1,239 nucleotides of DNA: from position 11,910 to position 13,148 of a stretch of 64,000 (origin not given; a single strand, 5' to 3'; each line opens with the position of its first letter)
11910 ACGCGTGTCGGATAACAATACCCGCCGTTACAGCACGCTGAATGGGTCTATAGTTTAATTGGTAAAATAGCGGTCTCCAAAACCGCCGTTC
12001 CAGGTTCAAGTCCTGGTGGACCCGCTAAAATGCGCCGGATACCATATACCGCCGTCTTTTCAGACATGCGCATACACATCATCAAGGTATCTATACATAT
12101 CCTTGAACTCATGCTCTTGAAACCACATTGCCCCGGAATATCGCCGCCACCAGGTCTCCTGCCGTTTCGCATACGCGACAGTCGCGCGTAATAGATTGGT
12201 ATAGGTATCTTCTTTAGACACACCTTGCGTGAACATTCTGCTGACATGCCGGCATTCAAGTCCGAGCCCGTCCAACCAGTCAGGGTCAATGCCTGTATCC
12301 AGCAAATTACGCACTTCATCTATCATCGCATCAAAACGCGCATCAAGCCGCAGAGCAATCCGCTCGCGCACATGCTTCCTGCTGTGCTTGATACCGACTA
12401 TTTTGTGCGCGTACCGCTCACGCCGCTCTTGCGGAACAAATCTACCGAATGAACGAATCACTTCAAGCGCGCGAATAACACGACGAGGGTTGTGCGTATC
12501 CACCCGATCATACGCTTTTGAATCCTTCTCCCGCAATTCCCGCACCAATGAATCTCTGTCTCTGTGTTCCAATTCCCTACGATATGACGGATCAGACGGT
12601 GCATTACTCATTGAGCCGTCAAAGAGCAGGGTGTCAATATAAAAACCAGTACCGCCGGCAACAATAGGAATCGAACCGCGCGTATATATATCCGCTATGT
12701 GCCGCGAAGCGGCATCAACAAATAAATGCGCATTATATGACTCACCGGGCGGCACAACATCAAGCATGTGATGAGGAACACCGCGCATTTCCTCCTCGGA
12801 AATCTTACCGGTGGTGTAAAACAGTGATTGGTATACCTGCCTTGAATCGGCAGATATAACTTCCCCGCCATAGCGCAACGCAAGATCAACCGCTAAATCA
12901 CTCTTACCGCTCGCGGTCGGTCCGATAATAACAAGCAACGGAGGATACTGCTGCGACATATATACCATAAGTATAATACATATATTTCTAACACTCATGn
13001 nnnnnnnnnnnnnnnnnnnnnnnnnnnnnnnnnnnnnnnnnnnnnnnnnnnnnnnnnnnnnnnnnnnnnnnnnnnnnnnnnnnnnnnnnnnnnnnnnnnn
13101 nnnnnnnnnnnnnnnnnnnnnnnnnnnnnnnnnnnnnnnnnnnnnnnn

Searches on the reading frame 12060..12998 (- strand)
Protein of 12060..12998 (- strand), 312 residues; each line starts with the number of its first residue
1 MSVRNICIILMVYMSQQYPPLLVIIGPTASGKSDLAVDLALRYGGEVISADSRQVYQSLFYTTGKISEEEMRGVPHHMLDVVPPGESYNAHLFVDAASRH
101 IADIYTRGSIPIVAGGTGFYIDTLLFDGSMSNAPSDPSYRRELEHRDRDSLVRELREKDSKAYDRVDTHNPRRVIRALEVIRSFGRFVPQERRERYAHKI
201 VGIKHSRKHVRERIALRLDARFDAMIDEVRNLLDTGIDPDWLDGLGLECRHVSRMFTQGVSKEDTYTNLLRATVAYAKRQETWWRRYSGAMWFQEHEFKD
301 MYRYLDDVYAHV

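Call 54: search_protein_families(library=pfam, proteins=[window:12060-12998:-], max_evalue=0.001)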
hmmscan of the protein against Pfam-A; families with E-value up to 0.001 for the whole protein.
window:12060-12998:- (312 aa): 3 families
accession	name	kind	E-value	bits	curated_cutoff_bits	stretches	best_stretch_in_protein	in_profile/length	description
PF01715.23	IPPT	-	1.4e-55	189.1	23.6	1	54-286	1-242/243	IPP transferase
PF01745.22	IPT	-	8.2e-08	32.4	20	1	22-75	4-57/233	Isopentenyl transferase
PF13671.12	AAA_33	-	0.00085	20.1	27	0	21-52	1-32/143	AAA domain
